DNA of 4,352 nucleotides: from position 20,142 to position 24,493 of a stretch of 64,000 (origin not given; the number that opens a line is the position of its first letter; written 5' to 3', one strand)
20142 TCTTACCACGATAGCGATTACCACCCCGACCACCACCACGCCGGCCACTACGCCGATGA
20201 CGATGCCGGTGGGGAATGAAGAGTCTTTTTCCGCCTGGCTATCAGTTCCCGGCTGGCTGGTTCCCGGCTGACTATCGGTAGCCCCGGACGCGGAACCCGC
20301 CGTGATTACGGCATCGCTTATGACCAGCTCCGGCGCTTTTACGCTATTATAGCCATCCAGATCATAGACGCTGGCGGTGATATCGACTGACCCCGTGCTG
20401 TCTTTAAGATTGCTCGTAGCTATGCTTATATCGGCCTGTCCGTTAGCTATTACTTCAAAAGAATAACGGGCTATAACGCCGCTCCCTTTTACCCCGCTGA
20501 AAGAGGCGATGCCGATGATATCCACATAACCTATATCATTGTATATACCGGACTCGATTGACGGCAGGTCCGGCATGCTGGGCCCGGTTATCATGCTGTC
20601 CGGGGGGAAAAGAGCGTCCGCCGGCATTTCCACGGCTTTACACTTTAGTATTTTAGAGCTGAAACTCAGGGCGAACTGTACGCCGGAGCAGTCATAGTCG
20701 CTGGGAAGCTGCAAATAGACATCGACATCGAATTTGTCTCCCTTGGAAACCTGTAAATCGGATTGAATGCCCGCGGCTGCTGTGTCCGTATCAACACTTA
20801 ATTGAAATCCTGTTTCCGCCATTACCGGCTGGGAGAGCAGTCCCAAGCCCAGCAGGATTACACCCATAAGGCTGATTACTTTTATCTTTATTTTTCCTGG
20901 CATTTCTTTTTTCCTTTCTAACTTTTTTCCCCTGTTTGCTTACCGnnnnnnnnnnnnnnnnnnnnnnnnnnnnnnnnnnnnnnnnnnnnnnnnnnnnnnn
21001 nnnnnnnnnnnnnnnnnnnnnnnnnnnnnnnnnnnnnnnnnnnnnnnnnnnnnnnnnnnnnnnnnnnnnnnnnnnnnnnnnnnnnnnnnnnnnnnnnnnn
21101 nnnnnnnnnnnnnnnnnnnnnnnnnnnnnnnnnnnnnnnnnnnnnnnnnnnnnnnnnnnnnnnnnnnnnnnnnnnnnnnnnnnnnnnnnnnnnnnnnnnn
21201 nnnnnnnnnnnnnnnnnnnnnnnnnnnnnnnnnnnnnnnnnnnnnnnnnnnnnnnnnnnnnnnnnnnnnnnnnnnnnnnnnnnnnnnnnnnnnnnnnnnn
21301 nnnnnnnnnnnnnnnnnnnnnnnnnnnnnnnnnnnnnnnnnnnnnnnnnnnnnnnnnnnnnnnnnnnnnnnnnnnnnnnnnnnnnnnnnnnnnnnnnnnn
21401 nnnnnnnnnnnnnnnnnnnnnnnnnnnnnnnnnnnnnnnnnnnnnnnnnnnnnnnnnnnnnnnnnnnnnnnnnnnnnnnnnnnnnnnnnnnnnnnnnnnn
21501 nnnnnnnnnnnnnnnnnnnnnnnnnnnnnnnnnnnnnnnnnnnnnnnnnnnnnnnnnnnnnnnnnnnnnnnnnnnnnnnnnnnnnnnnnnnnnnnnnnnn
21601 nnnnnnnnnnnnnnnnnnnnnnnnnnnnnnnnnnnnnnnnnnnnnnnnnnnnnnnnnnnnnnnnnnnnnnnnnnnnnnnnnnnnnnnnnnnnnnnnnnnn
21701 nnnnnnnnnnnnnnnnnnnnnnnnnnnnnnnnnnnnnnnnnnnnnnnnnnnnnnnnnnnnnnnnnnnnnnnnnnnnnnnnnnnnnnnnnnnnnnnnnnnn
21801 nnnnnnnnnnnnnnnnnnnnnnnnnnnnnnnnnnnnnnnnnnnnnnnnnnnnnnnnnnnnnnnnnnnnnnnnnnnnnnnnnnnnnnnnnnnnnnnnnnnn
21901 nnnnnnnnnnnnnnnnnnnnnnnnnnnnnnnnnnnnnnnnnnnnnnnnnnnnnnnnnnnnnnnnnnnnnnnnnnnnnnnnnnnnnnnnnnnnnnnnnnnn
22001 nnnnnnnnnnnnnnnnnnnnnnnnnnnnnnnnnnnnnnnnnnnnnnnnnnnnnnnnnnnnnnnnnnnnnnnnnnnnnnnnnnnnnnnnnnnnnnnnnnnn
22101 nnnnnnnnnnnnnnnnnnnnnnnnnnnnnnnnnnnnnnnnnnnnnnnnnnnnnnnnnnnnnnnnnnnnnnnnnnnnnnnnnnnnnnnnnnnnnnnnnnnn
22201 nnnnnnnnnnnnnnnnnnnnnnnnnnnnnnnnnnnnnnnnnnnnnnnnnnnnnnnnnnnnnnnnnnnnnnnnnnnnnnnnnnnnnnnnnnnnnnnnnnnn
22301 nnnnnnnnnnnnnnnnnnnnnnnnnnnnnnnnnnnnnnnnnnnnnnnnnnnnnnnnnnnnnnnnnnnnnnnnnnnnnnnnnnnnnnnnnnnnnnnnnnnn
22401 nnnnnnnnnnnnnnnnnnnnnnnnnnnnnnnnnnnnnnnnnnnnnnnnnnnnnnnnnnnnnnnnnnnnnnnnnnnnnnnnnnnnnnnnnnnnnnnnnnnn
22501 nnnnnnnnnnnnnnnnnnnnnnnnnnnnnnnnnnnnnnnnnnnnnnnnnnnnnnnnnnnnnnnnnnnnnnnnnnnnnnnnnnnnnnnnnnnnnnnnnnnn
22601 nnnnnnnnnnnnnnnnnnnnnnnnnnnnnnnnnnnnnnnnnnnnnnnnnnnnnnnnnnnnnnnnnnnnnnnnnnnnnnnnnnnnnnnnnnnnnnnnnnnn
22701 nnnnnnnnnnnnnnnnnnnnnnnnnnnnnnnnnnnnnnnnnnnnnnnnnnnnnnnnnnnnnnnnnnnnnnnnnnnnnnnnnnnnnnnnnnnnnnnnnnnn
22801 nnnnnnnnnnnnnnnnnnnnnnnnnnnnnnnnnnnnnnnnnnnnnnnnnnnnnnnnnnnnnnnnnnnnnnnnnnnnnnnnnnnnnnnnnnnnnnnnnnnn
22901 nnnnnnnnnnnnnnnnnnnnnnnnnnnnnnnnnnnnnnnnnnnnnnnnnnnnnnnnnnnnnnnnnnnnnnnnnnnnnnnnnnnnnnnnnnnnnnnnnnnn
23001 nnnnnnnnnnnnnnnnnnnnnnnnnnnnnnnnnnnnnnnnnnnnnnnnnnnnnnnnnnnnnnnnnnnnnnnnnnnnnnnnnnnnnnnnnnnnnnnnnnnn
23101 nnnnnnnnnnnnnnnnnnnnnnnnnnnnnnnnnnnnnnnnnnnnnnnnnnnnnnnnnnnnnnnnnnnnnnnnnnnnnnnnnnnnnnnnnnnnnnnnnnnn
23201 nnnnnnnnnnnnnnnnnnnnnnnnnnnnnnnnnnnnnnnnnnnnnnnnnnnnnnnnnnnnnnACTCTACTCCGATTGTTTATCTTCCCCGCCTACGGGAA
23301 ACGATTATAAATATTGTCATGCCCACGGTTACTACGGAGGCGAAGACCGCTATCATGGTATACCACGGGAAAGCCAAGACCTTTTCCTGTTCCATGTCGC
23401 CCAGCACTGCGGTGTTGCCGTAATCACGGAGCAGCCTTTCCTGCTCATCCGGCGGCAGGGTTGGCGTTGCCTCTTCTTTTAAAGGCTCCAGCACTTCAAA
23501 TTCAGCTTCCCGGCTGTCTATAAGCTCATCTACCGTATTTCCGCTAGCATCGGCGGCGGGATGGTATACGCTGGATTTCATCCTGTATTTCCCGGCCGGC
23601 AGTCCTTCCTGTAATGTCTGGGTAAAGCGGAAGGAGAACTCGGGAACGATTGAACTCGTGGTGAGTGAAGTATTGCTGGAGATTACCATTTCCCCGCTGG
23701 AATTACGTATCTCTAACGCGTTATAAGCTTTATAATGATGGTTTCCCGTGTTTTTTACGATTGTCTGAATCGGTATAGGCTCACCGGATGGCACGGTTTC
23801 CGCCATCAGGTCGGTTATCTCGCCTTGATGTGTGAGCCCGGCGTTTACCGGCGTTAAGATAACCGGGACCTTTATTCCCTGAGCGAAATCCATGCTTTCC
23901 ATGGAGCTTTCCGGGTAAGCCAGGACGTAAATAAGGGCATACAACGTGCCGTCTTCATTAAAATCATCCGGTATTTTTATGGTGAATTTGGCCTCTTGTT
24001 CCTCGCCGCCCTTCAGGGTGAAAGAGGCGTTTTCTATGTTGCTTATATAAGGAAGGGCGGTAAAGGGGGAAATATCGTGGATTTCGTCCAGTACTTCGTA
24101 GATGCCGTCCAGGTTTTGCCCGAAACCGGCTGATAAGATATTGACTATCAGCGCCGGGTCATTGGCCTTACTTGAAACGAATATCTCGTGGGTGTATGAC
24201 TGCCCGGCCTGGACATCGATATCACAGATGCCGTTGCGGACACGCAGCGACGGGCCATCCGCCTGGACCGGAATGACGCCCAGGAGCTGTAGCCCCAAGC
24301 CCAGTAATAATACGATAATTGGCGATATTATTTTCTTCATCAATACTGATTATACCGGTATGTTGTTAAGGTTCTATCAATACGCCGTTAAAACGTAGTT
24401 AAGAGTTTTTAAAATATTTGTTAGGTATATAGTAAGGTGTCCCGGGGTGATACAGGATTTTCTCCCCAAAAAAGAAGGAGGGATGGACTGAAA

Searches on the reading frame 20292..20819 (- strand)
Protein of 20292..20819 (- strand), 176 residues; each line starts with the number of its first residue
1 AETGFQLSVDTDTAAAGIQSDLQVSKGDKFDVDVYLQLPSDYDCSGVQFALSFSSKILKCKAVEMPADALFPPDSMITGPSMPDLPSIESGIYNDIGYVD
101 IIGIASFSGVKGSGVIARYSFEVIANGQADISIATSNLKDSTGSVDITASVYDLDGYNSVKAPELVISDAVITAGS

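Call 5: search_protein_families(library=pfam, proteins=[window:20292-20819:-], max_evalue=10)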
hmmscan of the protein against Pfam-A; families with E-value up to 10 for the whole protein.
seq(176 aa): 0 families

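Call 32: search_solved_structures(query=A3, max_evalue=1, show_alignments=1)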
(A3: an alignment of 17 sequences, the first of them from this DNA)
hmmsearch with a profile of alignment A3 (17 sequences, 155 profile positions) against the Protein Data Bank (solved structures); distinct sequences matched with E-value up to 1: 16.
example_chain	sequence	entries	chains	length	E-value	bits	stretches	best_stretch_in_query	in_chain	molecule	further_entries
3l8q_A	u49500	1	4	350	4.6e-09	39.3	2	8-131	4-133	Cellulosomal scaffoldin adaptor protein B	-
5lxv_A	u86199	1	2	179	5.6e-07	32.6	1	8-118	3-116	Scaffoldin C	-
1qzn_A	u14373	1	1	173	1.4e-05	28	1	7-131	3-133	cellulosomal scaffoldin adaptor protein B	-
3f2l_A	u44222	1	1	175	2e-05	27.5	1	8-131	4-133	Cellulosomal scaffoldin adaptor protein B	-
1zv9_A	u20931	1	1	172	2.2e-05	27.4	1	9-131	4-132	Cellulosomal scaffoldin adaptor protein B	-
3bwz_A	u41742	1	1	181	2.2e-05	27.4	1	8-131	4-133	Cellulosomal scaffoldin adaptor protein B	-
1tyj_A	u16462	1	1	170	0.00012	25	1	17-121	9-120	cellulosomal scaffoldin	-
2y3n_A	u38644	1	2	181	0.00014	24.8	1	17-121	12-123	CELLULOSOMAL SCAFFOLDIN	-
4u3s_A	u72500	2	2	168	0.00072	22.5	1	12-124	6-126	Cellulosomal scaffoldin adaptor protein B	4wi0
5g5d_A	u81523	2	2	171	0.001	22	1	9-134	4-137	CELLULOSOME ANCHORING PROTEIN COHESIN REGION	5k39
3fnk_A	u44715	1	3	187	0.009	18.9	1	17-123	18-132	Cellulosomal scaffoldin adaptor protein B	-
3ghp_A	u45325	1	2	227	0.013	18.3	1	17-121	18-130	Cellulosomal scaffoldin adaptor protein B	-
8q30_A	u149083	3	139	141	0.71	12.7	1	73-136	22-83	DUF4352 domain-containing protein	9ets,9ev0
3i12_A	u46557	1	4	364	0.72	12.7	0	5-92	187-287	D-alanine-D-alanine ligase A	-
3q1k_A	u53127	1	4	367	0.73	12.7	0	5-92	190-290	D-alanine--D-alanine ligase A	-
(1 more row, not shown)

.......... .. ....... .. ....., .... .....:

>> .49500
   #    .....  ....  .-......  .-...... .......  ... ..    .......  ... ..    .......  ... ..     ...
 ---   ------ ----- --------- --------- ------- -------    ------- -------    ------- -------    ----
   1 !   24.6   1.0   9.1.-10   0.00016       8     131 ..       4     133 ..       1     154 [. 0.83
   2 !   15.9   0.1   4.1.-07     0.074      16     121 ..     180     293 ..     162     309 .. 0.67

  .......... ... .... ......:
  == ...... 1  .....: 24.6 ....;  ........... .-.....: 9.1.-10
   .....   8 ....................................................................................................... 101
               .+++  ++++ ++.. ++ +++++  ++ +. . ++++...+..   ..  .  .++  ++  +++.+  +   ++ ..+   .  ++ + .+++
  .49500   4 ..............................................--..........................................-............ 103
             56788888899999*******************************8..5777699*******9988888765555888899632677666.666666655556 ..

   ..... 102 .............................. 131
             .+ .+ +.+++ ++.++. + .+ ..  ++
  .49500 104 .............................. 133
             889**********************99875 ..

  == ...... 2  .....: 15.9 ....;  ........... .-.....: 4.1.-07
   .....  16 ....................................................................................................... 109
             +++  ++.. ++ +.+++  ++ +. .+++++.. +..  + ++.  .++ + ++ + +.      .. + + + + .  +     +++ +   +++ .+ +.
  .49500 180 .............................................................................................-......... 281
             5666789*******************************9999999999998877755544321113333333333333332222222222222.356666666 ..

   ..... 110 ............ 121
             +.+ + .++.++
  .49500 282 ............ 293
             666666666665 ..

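Call 33: search_protein_families(library=pfam, alignment_id=A3, max_evalue=0.1)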
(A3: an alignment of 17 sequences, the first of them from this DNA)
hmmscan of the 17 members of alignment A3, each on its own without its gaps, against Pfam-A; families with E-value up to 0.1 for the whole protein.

A. member 1, seq(176 aa): 0 families

B. families by the number of members that match (of 17 scanned): 7 families
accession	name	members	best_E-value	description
PF00963.24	Cohesin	13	9.6e-12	Cohesin domain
PF09394.16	Inhibitor_I42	2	0.046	Chagasin family peptidase inhibitor I42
PF19190.6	BACON_2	1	0.002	Viral BACON domain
PF06280.18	fn3_5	1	0.025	Fn3-like domain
PF02368.24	Big_2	1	0.058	Bacterial Ig-like domain (group 2)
PF17589.7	DUF5487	1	0.072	Family of unknown function (DUF5487)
PF22188.2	Phage_spike_P1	1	0.088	Phage PM2 spike protein P1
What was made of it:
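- The 17-module profile's top 12 PDB hits are all cohesins, best 4.6e-9 (call 32), and 13 of 17 modules hit Pfam Cohesin (call 33).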

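Call 43: find_homologous_proteins(query=A3, max_evalue=0.00001)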
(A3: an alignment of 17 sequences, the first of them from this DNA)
Query A3 (17 sequences) (176 aa, profile of the alignment): 2 proteins with E <= 0.00001 among 3604 candidates.
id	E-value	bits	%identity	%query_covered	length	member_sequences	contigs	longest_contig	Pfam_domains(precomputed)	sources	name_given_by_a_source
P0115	2.0e-33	133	100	100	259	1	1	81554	-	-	-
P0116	2.3e-8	52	29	23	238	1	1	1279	PF00963.25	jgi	-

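Call 64: predict_structure(alignment_id=A9)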
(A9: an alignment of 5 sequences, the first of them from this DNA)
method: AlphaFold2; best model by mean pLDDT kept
length: 176 residues; sequences in the alignment: 5
mean_pLDDT: 67.8   pTM: 0.69
mean pLDDT of the five models: 67.8, 65.9, 59.9, 55.3, 54.0
residues with pLDDT >= 90: 7; 70-90: 89; 50-70: 49; < 50: 31
segments of 3 or more residues with pLDDT < 50: 14-17, 76-94, 157-159
pLDDT, mean of each block of 10 residues (from residue 1): 68 54 86 83 75 85 77 51 35 48 57 81 89 75 62 49 72 79
secondary structure, 60 per line:
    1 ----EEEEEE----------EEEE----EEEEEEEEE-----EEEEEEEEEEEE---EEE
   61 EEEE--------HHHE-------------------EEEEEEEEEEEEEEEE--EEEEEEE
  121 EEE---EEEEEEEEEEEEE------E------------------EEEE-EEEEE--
elements in order: E5-10 E21-24 E29-37 E43-54 E58-64 E96-111 E114-123 E127-139 E165-168 E170-174
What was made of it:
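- On Cohesin (Pfam PF00963), for the four neighbouring modules: The 259-aa protein's module gives an all-beta model (pLDDT 67.8, pTM 0.69; call 64).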

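Call 67: fold_search(model_id=the predicted structure, library=pdb)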
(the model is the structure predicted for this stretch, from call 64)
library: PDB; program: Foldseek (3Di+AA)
matches with E <= 10: 1980; with E <= 0.001: 65
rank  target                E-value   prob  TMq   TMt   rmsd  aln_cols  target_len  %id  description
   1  6kgf_C                1.0e-09  1.00  0.62  0.74   3.6       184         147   15  Crystal structure of CaDoc0917(R16D)-CaCohA2 complex at pH 8.2 (released 2020-07-08)
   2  6kgc_A                6.2e-09  1.00  0.64  0.77   3.1       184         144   16  Crystal structure of CaDoc0917(R49D)-CaCohA2 complex at pH 5.4 (released 2020-07-08)
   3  1g1k_A                8.2e-09  1.00  0.53  0.64   6.3       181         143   12  COHESIN MODULE FROM THE CELLULOSOME OF CLOSTRIDIUM CELLULOLYTICUM (released 2000-11-22)
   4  6kge_A                9.2e-09  1.00  0.63  0.77   3.3       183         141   16  Crystal structure of CaDoc0917(R16D)-CaCohA2 complex at pH 5.5 (released 2020-07-08)
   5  5lxv_A                1.2e-08  1.00  0.51  0.52   7.9       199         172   14  Crystal structure of Ruminococcus flavefaciens scaffoldin C cohesin in complex with a dockerin from an uncharacterized (released 2016-10-19)
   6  6kgf_A                1.5e-08  1.00  0.63  0.77   3.3       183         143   16  Crystal structure of CaDoc0917(R16D)-CaCohA2 complex at pH 8.2 (released 2020-07-08)
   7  5nrm_A                1.6e-08  1.00  0.60  0.73   3.8       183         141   17  Crystal structure of the sixth cohesin from Acetivibrio cellulolyticus' scaffoldin B in complex with Cel5 dockerin S51 (released 2018-01-31)
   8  6kgd_A                1.8e-08  1.00  0.62  0.74   3.6       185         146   15  Crystal structure of CaDoc0917(R49D)-CaCohA2 complex at pH 8.0 (released 2020-07-08)
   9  5lxv_C                1.9e-08  1.00  0.52  0.53   7.9       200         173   14  Crystal structure of Ruminococcus flavefaciens scaffoldin C cohesin in complex with a dockerin from an uncharacterized (released 2016-10-19)
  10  2vn5_A                2.7e-08  1.00  0.58  0.69   3.8       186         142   10  The Clostridium cellulolyticum dockerin displays a dual binding mode for its cohesin partner (released 2008-05-20)
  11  4dh2_A                3.1e-08  1.00  0.52  0.58   6.0       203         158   12  Crystal structure of Coh-OlpC(Cthe_0452)-Doc435(Cthe_0435) complex: A novel type I Cohesin-Dockerin complex from Clost (released 2012-11-28)
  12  5n5p_C                3.3e-08  1.00  0.55  0.69   5.6       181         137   15  Crystal structure of Ruminococcus flavefaciens' type III complex containing the fifth cohesin from scaffoldin B and th (released 2018-02-28)
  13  4fl4_C                5.2e-08  1.00  0.57  0.34   5.0       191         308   14  Scaffoldin conformation and dynamics revealed by a ternary complex from the Clostridium thermocellum cellulosome (released 2012-06-27)
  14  1aoh_A                5.5e-08  1.00  0.59  0.71   4.2       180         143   14  SINGLE COHESIN DOMAIN FROM THE SCAFFOLDING PROTEIN CIPA OF THE CLOSTRIDIUM THERMOCELLUM CELLULOSOME (released 1998-07-08)
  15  5n5p_A                6.1e-08  1.00  0.53  0.67   5.9       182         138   14  Crystal structure of Ruminococcus flavefaciens' type III complex containing the fifth cohesin from scaffoldin B and th (released 2018-02-28)
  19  2xdh                  9.2e-08  1.00  0.55  0.69   6.6       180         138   12  Non-cellulosomal cohesin from the hyperthermophilic archaeon Archaeoglobus fulgidus (released 2010-05-26)
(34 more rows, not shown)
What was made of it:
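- On Cohesin (Pfam PF00963), for the four neighbouring modules: The top 49 PDB matches are all cohesins, E=1e-9, TM up to 0.77 (call 67).
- The model of the 259-aa protein's module gives 49 cohesin hits first, E=1e-9 (call 67).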

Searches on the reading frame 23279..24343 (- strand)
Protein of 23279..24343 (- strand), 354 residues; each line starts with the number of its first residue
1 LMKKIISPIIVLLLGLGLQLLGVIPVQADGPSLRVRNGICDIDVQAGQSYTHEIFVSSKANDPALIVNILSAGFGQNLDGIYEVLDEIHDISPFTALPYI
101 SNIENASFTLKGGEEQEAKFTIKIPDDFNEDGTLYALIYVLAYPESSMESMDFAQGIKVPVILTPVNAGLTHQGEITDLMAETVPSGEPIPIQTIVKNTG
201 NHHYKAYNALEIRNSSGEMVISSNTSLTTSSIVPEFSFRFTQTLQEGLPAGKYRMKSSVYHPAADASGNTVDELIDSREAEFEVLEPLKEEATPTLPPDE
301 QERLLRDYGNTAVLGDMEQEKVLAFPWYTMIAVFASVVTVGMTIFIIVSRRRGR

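Call 3: search_protein_families(library=pfam, proteins=[window:23279-24343:-], max_evalue=0.01)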
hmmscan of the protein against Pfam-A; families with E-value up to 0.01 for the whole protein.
window:23279-24343:- (354 aa): 0 families

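Call 4: search_protein_families(library=ncbifam, proteins=[window:23279-24343:-], max_evalue=0.01)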
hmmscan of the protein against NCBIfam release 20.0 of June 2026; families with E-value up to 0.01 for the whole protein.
window:23279-24343:- (354 aa): 1 family
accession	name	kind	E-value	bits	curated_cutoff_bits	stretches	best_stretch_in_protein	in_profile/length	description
NF033506.0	PACE-CTERM-PROT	exception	0.0082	14.9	110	0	106-202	417-513/627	putative S-layer protein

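Call 68: search_protein_families(library=pfam, proteins=[window:23279-24343:-], max_evalue=5)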
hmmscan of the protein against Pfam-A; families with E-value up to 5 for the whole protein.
window:23279-24343:- (354 aa): 2 families
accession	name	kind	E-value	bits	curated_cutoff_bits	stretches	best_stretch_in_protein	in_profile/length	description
PF06030.18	WxLIP_PGBD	-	0.038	14.5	27.3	1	41-136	20-115/121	WxL Interacting Protein, peptidoglycan binding domain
PF08522.16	BT_3987-like_N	-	0.14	13.2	25.9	1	39-137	28-109/120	BT_3987-like, N-terminal domain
